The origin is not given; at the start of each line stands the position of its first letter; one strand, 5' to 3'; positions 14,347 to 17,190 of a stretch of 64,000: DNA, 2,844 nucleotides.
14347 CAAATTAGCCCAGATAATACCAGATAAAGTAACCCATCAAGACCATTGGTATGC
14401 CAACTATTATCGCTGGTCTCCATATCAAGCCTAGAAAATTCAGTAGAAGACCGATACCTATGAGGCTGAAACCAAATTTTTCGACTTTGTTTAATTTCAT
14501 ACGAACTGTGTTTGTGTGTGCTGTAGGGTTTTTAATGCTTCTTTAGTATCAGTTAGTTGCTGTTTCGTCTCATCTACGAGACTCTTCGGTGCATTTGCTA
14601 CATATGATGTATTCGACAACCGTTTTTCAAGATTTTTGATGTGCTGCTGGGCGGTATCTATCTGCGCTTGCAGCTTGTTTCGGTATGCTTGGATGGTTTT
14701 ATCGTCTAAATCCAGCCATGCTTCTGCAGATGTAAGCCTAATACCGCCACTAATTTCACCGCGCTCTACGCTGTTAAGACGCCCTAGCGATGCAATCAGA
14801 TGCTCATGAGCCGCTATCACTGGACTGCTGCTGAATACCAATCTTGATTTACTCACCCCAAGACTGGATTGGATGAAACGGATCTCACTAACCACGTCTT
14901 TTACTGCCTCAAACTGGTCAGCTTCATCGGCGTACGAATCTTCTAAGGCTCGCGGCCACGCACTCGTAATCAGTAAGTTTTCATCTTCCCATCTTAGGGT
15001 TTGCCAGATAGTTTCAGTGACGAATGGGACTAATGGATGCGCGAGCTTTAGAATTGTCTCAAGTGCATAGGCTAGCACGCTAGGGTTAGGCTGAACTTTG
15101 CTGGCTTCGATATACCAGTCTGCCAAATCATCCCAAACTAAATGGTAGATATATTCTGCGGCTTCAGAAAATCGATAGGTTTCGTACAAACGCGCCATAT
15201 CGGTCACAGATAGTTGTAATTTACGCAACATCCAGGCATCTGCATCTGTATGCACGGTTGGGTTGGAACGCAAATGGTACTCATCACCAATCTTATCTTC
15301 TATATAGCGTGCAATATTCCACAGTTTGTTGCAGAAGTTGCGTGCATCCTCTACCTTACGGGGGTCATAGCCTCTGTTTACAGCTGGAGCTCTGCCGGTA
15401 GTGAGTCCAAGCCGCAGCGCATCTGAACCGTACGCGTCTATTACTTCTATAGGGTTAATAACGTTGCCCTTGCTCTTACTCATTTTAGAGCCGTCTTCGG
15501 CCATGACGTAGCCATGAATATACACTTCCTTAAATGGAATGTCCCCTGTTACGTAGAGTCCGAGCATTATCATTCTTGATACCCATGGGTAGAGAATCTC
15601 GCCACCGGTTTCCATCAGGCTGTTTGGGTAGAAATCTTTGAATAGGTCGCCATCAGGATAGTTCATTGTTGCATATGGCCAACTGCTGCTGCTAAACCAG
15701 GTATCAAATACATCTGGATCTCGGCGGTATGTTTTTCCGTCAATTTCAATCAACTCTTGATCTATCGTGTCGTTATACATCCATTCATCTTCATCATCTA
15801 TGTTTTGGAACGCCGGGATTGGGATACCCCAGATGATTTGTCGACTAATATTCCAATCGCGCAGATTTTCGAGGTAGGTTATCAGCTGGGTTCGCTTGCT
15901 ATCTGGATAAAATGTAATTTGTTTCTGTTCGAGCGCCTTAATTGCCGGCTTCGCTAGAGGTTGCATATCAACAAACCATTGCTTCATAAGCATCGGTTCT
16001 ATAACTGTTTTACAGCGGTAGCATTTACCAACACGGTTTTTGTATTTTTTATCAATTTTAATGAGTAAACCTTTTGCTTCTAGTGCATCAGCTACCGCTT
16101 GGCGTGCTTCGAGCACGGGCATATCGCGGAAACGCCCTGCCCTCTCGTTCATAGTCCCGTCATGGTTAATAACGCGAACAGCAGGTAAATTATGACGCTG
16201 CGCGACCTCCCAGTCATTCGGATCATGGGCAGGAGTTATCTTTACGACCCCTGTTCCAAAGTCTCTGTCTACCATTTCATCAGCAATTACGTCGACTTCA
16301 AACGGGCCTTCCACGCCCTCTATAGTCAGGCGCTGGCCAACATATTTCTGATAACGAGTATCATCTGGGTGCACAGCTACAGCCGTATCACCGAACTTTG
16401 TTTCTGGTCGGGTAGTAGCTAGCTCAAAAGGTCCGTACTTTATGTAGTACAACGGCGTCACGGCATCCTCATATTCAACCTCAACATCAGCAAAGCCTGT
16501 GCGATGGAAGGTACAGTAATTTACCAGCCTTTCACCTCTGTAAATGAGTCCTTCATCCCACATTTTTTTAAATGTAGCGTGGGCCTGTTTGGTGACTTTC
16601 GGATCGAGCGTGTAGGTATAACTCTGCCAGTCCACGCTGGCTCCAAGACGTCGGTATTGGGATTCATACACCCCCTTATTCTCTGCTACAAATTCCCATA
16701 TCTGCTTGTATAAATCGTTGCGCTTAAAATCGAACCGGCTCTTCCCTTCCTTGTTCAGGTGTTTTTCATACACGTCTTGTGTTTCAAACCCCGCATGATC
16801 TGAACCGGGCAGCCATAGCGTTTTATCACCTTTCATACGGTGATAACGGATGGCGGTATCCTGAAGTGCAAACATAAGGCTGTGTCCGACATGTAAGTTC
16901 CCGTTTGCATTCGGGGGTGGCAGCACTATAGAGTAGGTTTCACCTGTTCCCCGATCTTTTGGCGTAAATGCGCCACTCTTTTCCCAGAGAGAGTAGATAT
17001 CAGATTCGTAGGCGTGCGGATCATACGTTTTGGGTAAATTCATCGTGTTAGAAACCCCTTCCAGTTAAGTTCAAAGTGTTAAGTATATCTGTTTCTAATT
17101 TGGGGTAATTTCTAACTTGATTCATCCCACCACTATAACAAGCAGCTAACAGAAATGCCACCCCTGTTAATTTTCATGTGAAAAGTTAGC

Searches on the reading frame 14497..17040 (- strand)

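Call 78: search_protein_families(library=pfam, proteins=[window:14497-17040:-], max_evalue=0.00001)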
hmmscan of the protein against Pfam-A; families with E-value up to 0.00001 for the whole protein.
window:14497-17040:- (847 aa): 5 families
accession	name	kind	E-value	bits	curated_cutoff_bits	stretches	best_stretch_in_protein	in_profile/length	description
PF00133.28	tRNA-synt_1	-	1.2e-119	400.2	22.7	1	15-547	2-403/414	tRNA synthetases class I (I, L, M and V)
PF08264.19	Anticodon_1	-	3.7e-30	105.2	25.1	1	601-732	1-141/148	Anticodon-binding domain of tRNA ligase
PF09334.17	tRNA-synt_1g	-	2.9e-23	82.7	20.1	1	43-189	8-136/391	tRNA synthetases class I (M)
PF10458.14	Val_tRNA-synt_C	-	3.7e-09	37.2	25.9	1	783-840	2-59/66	Valyl tRNA synthetase tRNA binding arm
PF13603.12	tRNA-synt_1_2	-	9.3e-07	28.9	25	1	249-296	98-145/185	Leucyl-tRNA synthetase, editing domain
